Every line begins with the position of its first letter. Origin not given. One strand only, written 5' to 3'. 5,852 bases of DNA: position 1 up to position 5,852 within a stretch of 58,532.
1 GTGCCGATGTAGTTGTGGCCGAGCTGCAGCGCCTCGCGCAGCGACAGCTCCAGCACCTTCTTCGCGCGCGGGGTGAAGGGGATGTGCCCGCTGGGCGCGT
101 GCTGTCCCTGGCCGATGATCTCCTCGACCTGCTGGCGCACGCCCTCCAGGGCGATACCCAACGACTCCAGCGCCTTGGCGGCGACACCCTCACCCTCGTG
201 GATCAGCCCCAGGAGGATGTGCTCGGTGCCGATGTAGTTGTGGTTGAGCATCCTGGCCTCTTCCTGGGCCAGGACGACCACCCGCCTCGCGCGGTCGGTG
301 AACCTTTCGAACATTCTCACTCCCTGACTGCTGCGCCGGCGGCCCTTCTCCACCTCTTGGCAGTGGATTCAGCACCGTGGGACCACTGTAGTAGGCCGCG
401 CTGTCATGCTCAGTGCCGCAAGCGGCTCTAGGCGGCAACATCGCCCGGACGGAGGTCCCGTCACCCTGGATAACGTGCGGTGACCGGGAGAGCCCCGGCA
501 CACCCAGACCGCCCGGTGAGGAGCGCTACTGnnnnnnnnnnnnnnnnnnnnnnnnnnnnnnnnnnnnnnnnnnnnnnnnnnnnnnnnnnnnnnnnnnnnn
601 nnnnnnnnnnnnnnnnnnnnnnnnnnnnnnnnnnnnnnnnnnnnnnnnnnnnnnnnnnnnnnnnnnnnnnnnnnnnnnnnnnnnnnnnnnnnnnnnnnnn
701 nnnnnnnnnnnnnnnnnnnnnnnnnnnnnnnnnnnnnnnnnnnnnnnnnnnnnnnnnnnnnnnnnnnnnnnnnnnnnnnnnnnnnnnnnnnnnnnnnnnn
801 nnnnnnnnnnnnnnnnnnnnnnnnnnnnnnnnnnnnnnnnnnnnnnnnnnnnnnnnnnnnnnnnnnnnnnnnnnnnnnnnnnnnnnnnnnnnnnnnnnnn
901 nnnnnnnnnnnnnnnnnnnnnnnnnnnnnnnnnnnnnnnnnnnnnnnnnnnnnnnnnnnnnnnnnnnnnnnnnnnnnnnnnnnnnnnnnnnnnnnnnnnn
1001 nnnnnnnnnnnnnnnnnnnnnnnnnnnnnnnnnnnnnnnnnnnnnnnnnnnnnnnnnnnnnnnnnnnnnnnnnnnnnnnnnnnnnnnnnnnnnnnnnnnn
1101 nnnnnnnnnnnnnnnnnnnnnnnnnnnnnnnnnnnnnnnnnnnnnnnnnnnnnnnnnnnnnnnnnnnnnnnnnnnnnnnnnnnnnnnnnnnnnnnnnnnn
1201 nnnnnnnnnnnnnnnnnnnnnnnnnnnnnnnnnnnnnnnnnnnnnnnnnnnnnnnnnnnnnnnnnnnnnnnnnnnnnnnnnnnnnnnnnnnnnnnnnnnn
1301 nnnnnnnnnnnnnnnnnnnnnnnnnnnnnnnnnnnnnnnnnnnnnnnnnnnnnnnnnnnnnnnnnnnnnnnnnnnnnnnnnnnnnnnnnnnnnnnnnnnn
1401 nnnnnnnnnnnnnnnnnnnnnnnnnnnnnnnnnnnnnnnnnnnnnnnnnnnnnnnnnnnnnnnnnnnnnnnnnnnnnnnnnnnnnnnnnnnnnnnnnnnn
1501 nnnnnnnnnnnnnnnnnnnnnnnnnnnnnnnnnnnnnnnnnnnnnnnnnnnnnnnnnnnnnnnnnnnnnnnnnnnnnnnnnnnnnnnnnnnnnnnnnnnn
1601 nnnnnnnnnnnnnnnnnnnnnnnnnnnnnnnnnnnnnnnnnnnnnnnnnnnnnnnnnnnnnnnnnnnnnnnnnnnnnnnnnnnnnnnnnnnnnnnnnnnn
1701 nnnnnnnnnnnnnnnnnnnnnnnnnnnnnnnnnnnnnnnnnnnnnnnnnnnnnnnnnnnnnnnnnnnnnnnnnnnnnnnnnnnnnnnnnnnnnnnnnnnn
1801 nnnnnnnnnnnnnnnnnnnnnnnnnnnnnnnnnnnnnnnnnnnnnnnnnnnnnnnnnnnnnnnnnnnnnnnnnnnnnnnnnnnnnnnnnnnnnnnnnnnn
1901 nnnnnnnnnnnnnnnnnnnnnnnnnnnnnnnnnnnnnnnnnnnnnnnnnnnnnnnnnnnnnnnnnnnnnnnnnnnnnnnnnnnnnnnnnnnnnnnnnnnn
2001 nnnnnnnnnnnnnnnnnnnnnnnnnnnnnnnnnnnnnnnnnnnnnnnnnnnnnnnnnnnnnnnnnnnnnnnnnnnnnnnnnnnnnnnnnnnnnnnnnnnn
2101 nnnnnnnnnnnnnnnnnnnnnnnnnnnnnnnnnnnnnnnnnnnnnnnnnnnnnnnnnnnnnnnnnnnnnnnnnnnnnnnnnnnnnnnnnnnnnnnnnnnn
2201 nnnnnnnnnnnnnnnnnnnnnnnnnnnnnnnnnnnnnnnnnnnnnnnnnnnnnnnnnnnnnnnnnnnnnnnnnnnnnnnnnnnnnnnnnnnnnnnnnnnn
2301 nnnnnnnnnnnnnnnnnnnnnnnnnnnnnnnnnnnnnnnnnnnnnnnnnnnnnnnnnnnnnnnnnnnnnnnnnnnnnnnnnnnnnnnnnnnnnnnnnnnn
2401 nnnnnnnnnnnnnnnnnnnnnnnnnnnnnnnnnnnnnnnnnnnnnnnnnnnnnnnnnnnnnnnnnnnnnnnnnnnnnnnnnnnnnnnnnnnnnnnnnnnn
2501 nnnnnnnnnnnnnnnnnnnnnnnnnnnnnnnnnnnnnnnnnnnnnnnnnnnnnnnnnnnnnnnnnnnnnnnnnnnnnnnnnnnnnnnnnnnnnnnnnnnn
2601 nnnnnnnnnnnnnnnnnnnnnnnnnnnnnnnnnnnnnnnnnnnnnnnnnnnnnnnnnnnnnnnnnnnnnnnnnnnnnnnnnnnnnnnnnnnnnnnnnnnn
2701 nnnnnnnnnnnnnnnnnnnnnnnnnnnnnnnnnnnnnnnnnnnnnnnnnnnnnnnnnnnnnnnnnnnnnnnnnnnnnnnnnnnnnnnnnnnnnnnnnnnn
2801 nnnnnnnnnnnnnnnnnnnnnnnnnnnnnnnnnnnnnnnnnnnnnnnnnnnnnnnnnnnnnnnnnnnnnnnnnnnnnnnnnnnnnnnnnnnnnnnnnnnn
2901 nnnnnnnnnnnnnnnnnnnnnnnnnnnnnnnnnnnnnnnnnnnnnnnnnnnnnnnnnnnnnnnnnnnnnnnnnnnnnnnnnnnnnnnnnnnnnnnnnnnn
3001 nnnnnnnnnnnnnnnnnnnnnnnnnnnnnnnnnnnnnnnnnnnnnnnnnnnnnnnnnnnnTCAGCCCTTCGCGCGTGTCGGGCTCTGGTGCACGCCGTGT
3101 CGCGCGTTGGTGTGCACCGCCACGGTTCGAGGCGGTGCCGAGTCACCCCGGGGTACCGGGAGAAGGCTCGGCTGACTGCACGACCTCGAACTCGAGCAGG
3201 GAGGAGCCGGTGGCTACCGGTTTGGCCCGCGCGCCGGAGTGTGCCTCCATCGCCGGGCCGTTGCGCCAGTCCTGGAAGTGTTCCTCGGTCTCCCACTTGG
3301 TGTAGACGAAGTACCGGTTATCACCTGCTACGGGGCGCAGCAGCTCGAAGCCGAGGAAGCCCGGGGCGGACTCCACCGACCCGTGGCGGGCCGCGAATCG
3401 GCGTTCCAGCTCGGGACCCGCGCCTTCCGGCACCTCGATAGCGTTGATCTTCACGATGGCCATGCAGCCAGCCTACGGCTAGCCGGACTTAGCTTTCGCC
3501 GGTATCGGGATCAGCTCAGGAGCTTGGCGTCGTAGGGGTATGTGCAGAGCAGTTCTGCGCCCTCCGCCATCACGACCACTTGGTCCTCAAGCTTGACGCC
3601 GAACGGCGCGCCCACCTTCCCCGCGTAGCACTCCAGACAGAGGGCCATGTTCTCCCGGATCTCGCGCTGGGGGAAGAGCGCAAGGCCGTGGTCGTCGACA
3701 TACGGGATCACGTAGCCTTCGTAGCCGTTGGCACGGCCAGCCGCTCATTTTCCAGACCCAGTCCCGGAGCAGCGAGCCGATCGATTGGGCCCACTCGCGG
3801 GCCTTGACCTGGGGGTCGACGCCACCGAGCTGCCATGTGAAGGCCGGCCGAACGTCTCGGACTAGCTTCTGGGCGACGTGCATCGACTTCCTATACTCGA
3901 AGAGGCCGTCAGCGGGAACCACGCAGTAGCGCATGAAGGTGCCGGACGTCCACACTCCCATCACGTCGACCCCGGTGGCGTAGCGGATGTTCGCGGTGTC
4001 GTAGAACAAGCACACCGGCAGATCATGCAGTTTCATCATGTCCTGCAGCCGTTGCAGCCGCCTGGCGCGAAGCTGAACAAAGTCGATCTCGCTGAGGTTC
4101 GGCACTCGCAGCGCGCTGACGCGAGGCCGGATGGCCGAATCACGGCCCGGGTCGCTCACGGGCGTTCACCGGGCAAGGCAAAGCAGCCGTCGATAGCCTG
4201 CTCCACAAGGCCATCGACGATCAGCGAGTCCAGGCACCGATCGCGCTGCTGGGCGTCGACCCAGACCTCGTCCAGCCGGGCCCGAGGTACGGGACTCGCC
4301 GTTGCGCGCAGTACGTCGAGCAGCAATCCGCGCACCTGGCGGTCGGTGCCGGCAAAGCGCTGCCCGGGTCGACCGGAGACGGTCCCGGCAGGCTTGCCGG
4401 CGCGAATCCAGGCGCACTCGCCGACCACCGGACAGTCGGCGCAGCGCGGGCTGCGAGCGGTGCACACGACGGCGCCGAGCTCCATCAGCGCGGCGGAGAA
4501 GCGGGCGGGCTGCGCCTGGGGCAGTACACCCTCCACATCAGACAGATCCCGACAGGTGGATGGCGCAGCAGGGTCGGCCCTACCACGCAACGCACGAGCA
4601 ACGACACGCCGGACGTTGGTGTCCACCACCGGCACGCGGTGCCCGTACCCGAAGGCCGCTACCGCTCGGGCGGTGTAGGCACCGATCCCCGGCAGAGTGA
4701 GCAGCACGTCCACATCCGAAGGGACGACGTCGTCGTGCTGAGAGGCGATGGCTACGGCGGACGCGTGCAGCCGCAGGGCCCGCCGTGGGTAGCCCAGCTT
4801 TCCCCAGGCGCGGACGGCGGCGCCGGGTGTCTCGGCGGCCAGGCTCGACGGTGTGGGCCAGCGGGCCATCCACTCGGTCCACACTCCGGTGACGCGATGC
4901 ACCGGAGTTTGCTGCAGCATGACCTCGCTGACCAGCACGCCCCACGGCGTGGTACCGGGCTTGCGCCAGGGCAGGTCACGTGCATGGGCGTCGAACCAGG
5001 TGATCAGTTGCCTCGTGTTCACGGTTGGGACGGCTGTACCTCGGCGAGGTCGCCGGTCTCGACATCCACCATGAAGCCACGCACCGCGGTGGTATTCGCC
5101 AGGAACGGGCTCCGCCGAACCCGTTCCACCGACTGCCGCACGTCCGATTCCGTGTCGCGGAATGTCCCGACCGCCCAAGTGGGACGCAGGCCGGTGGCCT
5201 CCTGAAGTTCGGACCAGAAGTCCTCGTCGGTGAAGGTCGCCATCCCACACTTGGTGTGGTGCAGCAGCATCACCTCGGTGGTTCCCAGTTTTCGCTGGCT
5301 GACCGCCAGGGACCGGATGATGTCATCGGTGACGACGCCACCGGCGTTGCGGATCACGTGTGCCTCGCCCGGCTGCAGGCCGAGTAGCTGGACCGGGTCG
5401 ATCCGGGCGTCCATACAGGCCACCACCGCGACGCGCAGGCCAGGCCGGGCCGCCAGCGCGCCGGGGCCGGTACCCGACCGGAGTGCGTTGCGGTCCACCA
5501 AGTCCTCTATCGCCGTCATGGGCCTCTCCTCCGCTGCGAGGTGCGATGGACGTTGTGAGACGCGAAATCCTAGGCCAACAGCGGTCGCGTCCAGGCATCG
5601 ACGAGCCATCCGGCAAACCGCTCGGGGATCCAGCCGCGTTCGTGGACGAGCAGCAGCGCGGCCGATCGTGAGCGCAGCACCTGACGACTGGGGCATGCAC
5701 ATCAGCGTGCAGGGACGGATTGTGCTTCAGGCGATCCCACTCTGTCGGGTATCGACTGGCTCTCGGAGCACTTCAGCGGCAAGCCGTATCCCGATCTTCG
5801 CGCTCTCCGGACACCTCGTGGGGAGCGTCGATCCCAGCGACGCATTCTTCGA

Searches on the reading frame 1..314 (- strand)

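Call 24: search_protein_families(library=pfam, proteins=[window:1-314:-], max_evalue=0.00001)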
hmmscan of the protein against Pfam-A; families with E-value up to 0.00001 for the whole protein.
window:1-314:- (104 aa): 1 family
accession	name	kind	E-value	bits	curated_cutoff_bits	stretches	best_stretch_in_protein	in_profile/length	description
PF02861.25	Clp_N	-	1.1e-21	77.2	20.7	1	16-68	1-53/53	Clp amino terminal domain, pathogenicity island component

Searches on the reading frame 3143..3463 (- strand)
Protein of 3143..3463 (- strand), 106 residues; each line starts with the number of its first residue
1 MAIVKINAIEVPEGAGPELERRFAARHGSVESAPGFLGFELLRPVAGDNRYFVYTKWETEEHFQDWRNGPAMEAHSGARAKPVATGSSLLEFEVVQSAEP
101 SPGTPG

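Call 12: find_encoding_contigs(protein=window:3143-3463:-, flank=10000, max_places=10)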
Protein window:3143-3463:- (106 aa): no gene with exactly this product is on record in the collection.

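Call 24: search_protein_families(library=pfam, proteins=[window:3143-3463:-], max_evalue=0.00001)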
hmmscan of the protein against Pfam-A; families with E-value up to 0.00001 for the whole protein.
window:3143-3463:- (106 aa): 1 family
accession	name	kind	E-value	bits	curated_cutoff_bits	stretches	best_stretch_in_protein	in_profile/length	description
PF03992.22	ABM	-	1.4e-20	73.7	23.1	1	3-75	2-75/78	Antibiotic biosynthesis monooxygenase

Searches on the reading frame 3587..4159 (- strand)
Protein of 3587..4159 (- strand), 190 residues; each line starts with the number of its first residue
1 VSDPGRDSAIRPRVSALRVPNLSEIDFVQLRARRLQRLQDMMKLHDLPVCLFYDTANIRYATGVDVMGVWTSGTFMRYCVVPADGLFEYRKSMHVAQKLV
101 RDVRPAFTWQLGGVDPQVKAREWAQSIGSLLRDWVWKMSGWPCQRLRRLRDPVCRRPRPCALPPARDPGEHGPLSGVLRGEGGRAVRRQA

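Call 24: search_protein_families(library=pfam, proteins=[window:3587-4159:-], max_evalue=0.00001)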
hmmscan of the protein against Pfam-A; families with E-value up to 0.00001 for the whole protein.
window:3587-4159:- (190 aa): 0 families

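Call 51: search_protein_families(library=pfam, proteins=[window:3587-4159:-], max_evalue=0.01)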
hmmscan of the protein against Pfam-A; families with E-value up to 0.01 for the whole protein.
window:3587-4159:- (190 aa): 1 family
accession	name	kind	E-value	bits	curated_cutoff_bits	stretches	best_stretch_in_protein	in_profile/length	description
PF01321.24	Creatinase_N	-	5.1e-05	24.2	22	1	34-90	1-51/128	Creatinase/Prolidase N-terminal domain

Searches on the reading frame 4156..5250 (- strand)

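Call 24: search_protein_families(library=pfam, proteins=[window:4156-5250:-], max_evalue=0.00001)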
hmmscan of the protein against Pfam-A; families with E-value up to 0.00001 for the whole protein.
window:4156-5250:- (364 aa): 1 family
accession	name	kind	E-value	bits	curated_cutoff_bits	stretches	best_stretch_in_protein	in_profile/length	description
PF00730.31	HhH-GPD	-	1.5e-13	51.4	26.2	1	107-229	1-95/108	HhH-GPD superfamily base excision DNA repair protein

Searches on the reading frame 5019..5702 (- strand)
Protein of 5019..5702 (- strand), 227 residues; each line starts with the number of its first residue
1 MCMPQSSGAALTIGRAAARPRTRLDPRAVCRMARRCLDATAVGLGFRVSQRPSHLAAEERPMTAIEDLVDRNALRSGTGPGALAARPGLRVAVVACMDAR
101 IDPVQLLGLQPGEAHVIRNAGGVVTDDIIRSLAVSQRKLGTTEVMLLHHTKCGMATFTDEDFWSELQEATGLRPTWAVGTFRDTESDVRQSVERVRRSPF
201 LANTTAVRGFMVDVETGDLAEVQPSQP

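Call 24: search_protein_families(library=pfam, proteins=[window:5019-5702:-], max_evalue=0.00001)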
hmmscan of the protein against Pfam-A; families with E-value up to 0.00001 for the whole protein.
window:5019-5702:- (227 aa): 1 family
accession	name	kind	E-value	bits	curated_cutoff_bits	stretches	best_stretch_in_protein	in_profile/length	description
PF00484.24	Pro_CA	-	2.9e-15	57.3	25.7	1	92-160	2-73/156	Carbonic anhydrase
